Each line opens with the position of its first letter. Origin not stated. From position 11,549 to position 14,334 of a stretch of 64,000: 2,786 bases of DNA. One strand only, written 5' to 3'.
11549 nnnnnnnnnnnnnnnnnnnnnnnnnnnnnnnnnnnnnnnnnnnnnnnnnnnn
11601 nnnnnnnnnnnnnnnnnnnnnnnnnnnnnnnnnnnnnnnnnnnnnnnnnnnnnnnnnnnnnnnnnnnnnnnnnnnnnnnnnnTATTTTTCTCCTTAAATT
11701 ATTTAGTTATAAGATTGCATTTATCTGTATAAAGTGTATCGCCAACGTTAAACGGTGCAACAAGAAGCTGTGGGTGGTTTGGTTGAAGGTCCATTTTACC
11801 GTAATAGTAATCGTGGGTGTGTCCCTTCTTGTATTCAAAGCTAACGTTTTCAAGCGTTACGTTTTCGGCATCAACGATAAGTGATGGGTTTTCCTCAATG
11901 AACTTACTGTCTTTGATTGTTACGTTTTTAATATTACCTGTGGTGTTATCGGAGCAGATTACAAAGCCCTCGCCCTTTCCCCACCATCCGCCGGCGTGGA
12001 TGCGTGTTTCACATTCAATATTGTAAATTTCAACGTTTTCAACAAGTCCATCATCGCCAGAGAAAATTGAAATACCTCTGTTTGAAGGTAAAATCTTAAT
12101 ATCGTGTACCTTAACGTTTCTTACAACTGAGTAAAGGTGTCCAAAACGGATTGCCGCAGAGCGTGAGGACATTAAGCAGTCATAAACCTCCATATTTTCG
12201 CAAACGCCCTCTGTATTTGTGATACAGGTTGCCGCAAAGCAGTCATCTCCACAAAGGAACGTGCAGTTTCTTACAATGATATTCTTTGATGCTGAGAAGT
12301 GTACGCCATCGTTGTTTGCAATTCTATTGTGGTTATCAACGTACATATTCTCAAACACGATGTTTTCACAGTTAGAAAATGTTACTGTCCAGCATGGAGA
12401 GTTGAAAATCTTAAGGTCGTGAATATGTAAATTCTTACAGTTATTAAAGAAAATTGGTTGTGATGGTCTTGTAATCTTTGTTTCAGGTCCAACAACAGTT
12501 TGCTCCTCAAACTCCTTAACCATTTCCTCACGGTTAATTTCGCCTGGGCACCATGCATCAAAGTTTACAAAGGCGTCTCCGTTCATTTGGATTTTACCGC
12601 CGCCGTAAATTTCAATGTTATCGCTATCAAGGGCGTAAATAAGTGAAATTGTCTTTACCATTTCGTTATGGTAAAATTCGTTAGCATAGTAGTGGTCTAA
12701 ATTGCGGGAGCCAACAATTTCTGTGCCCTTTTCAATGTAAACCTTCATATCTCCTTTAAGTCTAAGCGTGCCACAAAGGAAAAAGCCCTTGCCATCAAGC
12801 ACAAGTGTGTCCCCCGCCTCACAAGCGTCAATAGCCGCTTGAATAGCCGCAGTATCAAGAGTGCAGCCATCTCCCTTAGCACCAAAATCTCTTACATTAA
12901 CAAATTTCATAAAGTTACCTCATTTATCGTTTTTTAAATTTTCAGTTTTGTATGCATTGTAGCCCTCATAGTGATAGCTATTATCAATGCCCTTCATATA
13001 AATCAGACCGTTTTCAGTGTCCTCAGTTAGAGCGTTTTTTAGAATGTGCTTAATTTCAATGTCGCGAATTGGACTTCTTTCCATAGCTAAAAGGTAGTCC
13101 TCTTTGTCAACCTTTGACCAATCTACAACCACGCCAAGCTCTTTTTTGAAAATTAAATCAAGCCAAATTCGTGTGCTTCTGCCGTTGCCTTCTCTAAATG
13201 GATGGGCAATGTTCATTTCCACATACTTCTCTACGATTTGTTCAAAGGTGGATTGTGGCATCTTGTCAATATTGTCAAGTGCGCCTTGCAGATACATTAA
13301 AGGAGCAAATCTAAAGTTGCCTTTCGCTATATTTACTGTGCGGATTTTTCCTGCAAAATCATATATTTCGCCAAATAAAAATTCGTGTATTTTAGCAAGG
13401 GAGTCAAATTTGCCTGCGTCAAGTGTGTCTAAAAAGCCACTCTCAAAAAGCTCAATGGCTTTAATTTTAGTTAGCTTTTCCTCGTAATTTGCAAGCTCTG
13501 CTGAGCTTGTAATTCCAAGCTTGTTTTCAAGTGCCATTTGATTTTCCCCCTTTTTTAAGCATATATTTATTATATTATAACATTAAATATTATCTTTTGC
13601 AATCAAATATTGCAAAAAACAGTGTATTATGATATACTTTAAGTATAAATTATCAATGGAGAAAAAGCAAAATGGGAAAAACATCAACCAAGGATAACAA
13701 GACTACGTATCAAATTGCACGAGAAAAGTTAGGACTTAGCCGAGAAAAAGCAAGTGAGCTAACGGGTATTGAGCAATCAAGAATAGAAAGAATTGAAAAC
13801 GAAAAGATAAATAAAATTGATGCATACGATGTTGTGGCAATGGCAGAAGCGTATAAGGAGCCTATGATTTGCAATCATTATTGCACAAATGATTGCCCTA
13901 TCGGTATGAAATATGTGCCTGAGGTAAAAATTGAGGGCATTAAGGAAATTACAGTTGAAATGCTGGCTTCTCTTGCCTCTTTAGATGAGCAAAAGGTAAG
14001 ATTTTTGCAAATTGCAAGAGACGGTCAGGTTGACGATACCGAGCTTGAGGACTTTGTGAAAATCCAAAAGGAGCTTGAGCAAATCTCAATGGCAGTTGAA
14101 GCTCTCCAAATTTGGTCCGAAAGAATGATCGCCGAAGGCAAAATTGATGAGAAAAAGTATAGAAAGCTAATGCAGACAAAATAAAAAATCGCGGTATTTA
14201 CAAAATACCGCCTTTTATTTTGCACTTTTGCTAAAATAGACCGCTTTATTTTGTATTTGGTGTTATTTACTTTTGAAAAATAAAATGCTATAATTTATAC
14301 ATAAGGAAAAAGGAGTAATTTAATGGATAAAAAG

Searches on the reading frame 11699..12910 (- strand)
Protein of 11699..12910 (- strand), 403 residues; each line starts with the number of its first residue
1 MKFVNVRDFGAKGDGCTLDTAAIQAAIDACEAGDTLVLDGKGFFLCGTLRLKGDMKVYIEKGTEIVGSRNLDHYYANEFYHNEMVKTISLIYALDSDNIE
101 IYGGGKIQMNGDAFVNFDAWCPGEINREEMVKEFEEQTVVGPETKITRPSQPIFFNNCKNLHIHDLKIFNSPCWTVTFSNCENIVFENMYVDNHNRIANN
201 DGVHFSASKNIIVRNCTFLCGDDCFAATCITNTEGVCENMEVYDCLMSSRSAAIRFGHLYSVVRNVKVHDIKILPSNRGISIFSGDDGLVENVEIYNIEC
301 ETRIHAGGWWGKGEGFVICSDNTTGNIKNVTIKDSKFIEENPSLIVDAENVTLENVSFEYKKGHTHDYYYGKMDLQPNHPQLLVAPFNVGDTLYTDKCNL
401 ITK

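Call 85: search_protein_families(library=pfam, proteins=[window:11699-12910:-], max_evalue=0.00001)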
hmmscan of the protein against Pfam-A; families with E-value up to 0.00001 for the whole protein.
window:11699-12910:- (403 aa): 2 families
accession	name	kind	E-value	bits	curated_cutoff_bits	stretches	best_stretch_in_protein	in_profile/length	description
PF00295.23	Glyco_hydro_28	-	1.8e-16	60.6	22.9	1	91-299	53-239/324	Glycosyl hydrolases family 28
PF12708.12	Pect-lyase_RHGA_epim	-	1.9e-13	51.2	27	1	3-245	1-208/213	Rhamnogalacturonase A/epimerase, pectate lyase-like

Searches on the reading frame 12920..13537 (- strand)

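Call 85: search_protein_families(library=pfam, proteins=[window:12920-13537:-], max_evalue=0.00001)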
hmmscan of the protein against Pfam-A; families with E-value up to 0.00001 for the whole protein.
window:12920-13537:- (205 aa): 1 family
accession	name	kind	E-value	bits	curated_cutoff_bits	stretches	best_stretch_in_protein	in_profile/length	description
PF02661.23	Fic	-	6.4e-13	49.8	24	1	46-129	6-92/93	Fic/DOC family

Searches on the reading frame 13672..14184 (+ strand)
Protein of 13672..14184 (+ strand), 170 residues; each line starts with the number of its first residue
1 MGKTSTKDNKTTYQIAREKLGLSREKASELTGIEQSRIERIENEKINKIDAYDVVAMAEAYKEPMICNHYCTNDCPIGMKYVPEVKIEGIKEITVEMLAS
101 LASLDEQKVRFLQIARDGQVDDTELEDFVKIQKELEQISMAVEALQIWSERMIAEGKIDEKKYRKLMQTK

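Call 85: search_protein_families(library=pfam, proteins=[window:13672-14184:+], max_evalue=0.00001)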
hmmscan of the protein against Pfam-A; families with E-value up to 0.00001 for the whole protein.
window:13672-14184:+ (170 aa): 4 families
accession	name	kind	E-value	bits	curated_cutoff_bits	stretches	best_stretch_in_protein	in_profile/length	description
PF01381.28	HTH_3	-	2.8e-07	30.9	23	1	16-63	4-50/55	Helix-turn-helix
PF12844.13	HTH_19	-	5.6e-07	29.8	30.2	1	16-64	7-54/64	Helix-turn-helix domain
PF13560.12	HTH_31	-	1.8e-06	28.6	27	1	16-62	9-55/64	Helix-turn-helix domain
PF13413.12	HTH_25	-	4.1e-06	27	24.6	1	16-51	5-40/62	Helix-turn-helix domain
